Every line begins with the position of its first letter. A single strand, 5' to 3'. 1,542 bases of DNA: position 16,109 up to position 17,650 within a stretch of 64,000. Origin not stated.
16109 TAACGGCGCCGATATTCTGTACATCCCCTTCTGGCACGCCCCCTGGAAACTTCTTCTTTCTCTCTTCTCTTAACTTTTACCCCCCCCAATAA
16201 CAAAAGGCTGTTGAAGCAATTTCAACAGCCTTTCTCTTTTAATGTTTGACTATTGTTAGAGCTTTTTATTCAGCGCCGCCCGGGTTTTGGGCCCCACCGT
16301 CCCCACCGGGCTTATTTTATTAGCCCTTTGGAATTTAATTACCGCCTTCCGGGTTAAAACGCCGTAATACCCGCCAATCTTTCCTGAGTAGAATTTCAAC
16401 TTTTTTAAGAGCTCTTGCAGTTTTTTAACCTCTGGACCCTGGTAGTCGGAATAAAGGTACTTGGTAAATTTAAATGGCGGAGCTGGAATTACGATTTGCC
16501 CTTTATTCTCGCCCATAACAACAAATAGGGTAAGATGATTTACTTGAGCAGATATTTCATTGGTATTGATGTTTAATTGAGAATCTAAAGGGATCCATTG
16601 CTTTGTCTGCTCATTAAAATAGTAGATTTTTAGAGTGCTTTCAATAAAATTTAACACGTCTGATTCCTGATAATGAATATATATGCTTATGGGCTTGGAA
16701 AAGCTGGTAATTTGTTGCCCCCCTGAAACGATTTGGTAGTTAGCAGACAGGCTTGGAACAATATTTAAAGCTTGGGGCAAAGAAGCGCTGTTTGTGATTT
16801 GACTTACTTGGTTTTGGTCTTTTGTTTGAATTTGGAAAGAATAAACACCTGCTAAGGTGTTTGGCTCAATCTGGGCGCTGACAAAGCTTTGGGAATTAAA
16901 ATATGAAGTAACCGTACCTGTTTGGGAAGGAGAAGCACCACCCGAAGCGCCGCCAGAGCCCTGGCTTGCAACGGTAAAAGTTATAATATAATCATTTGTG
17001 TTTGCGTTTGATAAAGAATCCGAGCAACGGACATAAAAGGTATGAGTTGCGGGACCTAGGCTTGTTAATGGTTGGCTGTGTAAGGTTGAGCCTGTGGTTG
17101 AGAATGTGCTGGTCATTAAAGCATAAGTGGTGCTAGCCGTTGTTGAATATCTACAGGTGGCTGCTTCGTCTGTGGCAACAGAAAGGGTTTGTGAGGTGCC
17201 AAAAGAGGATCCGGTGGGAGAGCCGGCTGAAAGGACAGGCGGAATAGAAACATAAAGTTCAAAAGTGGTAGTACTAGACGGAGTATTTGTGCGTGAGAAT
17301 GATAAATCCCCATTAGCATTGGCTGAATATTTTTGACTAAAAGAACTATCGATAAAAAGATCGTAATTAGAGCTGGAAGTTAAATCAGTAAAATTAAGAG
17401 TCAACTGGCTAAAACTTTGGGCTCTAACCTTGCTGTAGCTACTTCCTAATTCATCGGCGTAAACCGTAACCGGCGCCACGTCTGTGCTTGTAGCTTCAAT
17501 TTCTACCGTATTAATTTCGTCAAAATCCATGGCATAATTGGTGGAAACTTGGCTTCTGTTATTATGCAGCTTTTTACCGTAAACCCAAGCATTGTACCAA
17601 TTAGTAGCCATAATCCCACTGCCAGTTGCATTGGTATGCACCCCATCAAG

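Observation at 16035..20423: Two giant beta-helix surface-protein genes share an identical 3' end and downstream flank (recent gene conversion or duplication)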

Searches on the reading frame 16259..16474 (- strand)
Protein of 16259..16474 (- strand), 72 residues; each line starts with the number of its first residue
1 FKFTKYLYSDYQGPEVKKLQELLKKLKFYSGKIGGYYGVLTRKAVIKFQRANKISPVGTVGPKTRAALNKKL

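Call 45: search_solved_structures(query=window:16259-16474:-, max_evalue=0.01, show_alignments=2)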
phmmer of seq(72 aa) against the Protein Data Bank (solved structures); distinct sequences matched with E-value up to 0.01: 11.
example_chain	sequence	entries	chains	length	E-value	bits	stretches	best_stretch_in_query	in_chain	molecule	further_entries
4lpq_A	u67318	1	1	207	7.7e-07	32.7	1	10-69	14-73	ErfK/YbiS/YcfS/YnhG family protein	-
4c2g_A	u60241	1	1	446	2.3e-06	31.2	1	8-71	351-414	CARBOXY-TERMINAL PROCESSING PROTEASE CTPB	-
4c2c_A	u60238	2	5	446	2.4e-06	31.1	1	8-71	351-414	CARBOXY-TERMINAL PROCESSING PROTEASE CTPB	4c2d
4c2f_A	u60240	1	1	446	2.4e-06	31.1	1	8-71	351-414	CARBOXY-TERMINAL PROCESSING PROTEASE CTPB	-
4c2h_A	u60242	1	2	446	2.6e-06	31.1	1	8-71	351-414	CARBOXY-TERMINAL PROCESSING PROTEASE CTPB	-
4c2e_A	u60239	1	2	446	3.3e-06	30.7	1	8-71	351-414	CARBOXY-TERMINAL PROCESSING PROTEASE CTPB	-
6tci_A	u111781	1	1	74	0.0005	23.8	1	11-70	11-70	Spore cortex-lytic enzyme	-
3bkh_A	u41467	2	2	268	0.00057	23.6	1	5-70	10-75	lytic transglycosylase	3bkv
9xps_S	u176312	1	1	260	0.00077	23.2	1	8-70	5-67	Endolysin gp144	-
4fet_B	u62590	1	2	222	0.0048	20.7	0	12-70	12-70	Spore cortex-lytic enzyme prepeptide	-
5tv7_A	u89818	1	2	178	0.0062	20.4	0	4-67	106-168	Putative peptidoglycan-binding/hydrolysing protein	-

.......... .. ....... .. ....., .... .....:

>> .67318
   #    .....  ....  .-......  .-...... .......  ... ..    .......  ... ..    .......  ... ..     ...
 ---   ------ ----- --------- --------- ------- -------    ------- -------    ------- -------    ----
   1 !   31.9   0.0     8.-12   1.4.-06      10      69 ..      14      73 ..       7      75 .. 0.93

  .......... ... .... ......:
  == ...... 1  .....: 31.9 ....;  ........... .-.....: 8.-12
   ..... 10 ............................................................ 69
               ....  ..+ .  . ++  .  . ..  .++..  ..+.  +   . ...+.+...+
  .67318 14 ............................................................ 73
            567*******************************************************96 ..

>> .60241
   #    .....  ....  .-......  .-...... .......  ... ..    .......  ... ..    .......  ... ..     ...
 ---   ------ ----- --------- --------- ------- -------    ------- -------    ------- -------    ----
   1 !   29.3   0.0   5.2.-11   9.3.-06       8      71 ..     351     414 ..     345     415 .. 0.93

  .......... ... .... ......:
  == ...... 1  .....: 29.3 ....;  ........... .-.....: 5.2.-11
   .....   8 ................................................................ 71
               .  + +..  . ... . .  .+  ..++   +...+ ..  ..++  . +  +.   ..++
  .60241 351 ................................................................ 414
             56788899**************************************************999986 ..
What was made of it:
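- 16271..16441 (-): PG_binding_1 (PF01471) coding region of A, residues 1147-1203. The identical tract starts 11 codons upstream, at F1136. Call 45: PDB 4lpq PG-binding domain E=7.7e-7, also CtpB, SleB and gp144.
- On PG_binding_1 (PF01471) peptidoglycan-binding domain: PDB relatives: 4lpq E=7.7e-7, CtpB 2e-6, SleB 5e-4 (call 45).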

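Call 58: search_protein_representatives(protein=window:16259-16474:-)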
Query: 72 residues. Proteins with E-value up to 0.001 (for the whole library): 13587; up to 1e-10: 3021; up to 1e-30: 256. The best 150 are listed.
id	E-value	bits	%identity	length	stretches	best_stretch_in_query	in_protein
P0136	4.9e-71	248.2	40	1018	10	12-69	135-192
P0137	3.8e-70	245.4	40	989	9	14-69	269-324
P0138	1.7e-69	243.4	39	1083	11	11-70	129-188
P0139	1.9e-69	243.2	40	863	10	12-70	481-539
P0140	1.6e-67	237.1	40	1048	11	16-69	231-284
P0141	3.5e-65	229.7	38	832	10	13-68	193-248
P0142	2.8e-63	223.7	42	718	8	10-71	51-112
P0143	4.7e-63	223.0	41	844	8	10-70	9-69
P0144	1.4e-62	221.5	39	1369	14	13-66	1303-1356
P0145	3.1e-61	217.3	37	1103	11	12-69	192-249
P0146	1.2e-60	215.4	46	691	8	10-70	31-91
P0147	6.3e-60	213.1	36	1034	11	9-70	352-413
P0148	6.0e-58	206.9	43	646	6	10-70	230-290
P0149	1.1e-57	206.0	38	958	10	3-64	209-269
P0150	3.5e-56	201.3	42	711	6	10-69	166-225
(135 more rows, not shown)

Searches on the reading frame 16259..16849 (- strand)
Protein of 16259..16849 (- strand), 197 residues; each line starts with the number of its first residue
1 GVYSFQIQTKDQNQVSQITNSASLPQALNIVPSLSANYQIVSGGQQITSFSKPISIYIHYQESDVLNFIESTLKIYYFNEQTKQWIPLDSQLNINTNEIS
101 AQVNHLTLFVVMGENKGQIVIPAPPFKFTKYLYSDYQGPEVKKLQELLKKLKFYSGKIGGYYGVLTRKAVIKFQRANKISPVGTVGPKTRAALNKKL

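Call 26: find_related_loci(query=A2, collection=genome_contigs, flank=10000)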
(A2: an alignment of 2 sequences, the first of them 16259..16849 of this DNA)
Query A2 (197 aa) in genome_contigs; peptide patterns used: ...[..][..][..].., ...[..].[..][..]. (x = any residue, [..] = any of these).
181 stretches matched a pattern; 23 encode a relative of the query (tblastn E <= 1e-3); 23 distinct loci.
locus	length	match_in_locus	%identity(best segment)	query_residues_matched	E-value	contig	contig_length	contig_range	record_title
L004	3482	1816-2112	38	13-120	4e-18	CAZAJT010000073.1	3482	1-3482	MAG TPA_asm: uncultured Gammaproteobacteria bacterium isolate binchicken_co251_706 genome assembly, contig: NODE_39465_l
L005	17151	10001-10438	33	29-179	6e-16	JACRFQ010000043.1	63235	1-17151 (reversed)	MAG: Candidatus Levyibacteriota bacterium isolate NC_groundwater_1729_Pr3_B-0.1um_34_132 SR-2_scaffold_141_2746030, whol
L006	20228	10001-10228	41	44-119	5e-15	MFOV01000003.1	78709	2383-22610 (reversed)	MAG: Candidatus Levybacteria bacterium RIFCSPLOWO2_01_FULL_39_10 rifcsplowo2_01_scaffold_1313, whole genome shotgun sequ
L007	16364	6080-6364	36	21-116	3e-14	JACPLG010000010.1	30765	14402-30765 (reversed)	MAG: Candidatus Levyibacteriota bacterium isolate NC_groundwater_515_Ag_S-0.1um_38_10 S35_SO-1_scaffold_129062, whole ge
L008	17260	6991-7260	37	29-114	2e-12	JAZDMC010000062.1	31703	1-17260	MAG: Candidatus Woesearchaeota archaeon isolate MEGAHIT-group-0.632 k141_9051501, whole genome shotgun sequence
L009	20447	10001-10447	33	5-148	5e-11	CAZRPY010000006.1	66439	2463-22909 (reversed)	MAG TPA_asm: uncultured Methanosarcinales archaeon isolate SRP178908_co1_144 genome assembly, contig: NODE_204_length_66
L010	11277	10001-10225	38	39-115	6e-11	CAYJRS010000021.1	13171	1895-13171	MAG TPA_asm: Candidatus Woesearchaeota archaeon isolate ERP125453_co1_447 genome assembly, contig: NODE_5119_length_1317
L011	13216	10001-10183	39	54-114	6e-11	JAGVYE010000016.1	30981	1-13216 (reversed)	Candidatus Woesearchaeota archaeon isolate RIFCSPHIGHO2_02_FULL_38_13 rifcsphigho2_02_scaffold_3509, whole genome shotgu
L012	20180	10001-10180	42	55-114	2e-10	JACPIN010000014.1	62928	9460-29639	MAG: Candidatus Woesearchaeota archaeon isolate NC_groundwater_441_Ag_B-0.1um_35_15 GD18-4_B1_scaffold_1015105, whole ge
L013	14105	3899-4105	35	58-124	7e-10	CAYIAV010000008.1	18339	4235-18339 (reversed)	MAG TPA_asm: Candidatus Woesearchaeota archaeon isolate ERP119705_co1_735 genome assembly, contig: NODE_3408_length_1833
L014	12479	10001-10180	40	55-114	2e-9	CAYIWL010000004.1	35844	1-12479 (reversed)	MAG TPA_asm: Candidatus Woesearchaeota archaeon isolate ERP119705_co6_841 genome assembly, contig: NODE_1045_length_3584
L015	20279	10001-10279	30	32-125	3e-9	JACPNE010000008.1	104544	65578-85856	MAG: Candidatus Woesearchaeota archaeon isolate NC_groundwater_567_Ag_S-0.1um_30_27 S35_SO-1_scaffold_525841, whole geno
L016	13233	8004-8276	34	31-120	1e-8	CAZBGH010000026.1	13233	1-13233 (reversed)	MAG TPA_asm: uncultured Methanosarcinales archaeon isolate binchicken_co21_254 genome assembly, contig: NODE_3260_length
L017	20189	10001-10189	40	51-113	2e-8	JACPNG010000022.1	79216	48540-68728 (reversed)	MAG: Candidatus Woesearchaeota archaeon isolate NC_groundwater_569_Ag_S-0.1um_31_12 S35_SO-1_scaffold_498468, whole geno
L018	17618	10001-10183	45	56-113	3e-8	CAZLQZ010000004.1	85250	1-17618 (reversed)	MAG TPA_asm: uncultured Methanosarcinales archaeon isolate binchicken_co47_193 genome assembly, contig: NODE_150_length_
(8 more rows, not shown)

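Call 49: predict_structure(alignment_id=A2)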
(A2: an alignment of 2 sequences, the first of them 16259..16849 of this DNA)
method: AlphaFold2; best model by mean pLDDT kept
length: 197 residues; sequences in the alignment: 2
mean_pLDDT: 60.4   pTM: 0.47
mean pLDDT of the five models: 60.4, 50.7, 50.2, 35.9, 35.4
residues with pLDDT >= 90: 0; 70-90: 63; 50-70: 84; < 50: 50
segments of 3 or more residues with pLDDT < 50: 1-4, 119-134, 156-163, 179-197
pLDDT, mean of each block of 10 residues (from residue 1): 49 64 67 60 57 73 78 81 82 80 70 66 36 50 61 50 54 53 35 36
secondary structure, 60 per line:
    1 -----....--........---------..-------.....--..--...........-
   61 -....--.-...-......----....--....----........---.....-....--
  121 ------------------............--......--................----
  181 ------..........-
elements in order: E6-9 H12-19 E38-42 E49-59 H62-65 E74-79 E84-87 E90-93 E98-105 E109-113 H139-150 E153-158 E161-166 H167-176 H187-196
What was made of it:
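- On PG_binding_1 (PF01471) peptidoglycan-binding domain: The AlphaFold2 model built from the 2-sequence alignment had mean pLDDT 60, and below 55 over the tail (call 49).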

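Call 50: find_related_loci(query=window:16259-16849:-, collection=metagenome_contigs, flank=6000)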
Query window:16259-16849:- (197 aa) in metagenome_contigs; peptide patterns used: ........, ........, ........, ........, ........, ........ (x = any residue, [..] = any of these).
58 stretches matched a pattern; 2 encode a relative of the query (tblastn E <= 1e-3); 2 distinct loci.
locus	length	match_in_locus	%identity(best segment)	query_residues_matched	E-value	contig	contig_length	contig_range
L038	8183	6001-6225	47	123-194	2e-11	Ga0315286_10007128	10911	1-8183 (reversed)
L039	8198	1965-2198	35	126-195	7e-8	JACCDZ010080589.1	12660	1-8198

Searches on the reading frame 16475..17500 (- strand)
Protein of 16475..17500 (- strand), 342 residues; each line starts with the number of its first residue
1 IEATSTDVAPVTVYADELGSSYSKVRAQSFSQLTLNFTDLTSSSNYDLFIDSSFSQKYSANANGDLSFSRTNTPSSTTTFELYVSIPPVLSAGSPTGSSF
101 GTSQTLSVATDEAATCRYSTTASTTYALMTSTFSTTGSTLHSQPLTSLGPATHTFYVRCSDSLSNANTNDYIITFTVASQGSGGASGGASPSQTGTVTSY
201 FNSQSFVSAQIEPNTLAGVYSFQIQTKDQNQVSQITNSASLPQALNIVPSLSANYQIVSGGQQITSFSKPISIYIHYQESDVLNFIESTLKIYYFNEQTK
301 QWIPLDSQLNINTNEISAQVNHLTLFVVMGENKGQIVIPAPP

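Call 40: search_protein_families(library=pfam, proteins=[window:16475-17500:-], max_evalue=5)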
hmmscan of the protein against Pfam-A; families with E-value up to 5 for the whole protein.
window:16475-17500:- (342 aa): 2 families
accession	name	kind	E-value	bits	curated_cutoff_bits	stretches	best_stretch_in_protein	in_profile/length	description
PF07495.19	Y_Y_Y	-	0.0021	18.3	26.6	1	154-177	41-64/65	Y_Y_Y domain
PF25692.1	Phage_depo_C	-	0.32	11.9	25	1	223-267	21-66/90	Phage depolymerase C-terminal beta sandwich domain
